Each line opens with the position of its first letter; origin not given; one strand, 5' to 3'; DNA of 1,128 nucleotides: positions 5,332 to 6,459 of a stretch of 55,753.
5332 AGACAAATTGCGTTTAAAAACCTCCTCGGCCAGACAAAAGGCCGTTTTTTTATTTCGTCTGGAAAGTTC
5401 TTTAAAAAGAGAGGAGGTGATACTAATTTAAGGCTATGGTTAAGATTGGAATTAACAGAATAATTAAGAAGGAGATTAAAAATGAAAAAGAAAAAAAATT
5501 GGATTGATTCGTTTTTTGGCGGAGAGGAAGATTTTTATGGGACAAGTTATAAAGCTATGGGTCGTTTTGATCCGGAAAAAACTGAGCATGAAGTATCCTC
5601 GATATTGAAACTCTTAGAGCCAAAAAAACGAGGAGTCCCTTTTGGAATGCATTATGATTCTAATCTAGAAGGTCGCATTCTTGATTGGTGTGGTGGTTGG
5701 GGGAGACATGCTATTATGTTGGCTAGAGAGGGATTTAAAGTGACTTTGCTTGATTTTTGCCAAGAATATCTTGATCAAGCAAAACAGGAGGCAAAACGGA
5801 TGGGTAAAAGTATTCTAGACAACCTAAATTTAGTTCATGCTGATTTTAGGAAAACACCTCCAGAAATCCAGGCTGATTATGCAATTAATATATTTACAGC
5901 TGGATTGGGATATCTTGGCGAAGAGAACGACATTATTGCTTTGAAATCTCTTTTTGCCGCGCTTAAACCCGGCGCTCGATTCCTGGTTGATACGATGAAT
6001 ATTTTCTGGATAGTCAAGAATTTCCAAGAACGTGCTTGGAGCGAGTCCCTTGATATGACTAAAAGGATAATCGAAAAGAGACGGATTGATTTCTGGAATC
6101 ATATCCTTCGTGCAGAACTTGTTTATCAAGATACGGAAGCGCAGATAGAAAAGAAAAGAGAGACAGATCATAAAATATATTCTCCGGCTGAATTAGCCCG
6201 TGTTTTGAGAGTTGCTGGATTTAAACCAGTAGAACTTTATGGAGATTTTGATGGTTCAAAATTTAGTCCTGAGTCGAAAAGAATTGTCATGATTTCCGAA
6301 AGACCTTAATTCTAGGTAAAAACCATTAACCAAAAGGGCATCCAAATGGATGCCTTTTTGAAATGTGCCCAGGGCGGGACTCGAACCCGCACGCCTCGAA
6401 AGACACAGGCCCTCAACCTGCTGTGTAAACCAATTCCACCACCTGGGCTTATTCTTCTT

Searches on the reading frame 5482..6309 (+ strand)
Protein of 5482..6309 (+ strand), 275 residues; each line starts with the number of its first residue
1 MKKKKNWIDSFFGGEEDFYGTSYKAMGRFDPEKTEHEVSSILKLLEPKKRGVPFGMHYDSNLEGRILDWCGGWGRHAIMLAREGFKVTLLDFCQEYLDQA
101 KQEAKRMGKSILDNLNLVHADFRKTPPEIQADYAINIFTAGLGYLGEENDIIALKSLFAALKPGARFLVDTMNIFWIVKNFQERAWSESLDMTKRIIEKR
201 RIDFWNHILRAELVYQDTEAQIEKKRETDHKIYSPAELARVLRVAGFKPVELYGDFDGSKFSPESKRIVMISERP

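Call 7: search_protein_families(library=pfam, proteins=[window:5482-6309:+], max_evalue=0.001)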
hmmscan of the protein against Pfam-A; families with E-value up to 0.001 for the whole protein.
window:5482-6309:+ (275 aa): 6 families
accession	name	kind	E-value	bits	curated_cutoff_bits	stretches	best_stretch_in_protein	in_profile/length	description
PF13649.12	Methyltransf_25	-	2.6e-11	44.5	27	1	66-164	1-96/97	Methyltransferase domain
PF01209.24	Ubie_methyltran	-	4.2e-08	33.3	20.1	1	61-169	45-151/233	ubiE/COQ5 methyltransferase family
PF13489.12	Methyltransf_23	-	3.6e-07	30.5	27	1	61-251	21-163/164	Methyltransferase domain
PF13847.12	Methyltransf_31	-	1.3e-06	28.6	27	1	65-182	6-119/145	Methyltransferase domain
PF08241.18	Methyltransf_11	-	1.1e-05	26.4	21.2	1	70-168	4-94/95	Methyltransferase domain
PF08242.18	Methyltransf_12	-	3.5e-05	24.9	30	1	70-167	4-98/98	Methyltransferase domain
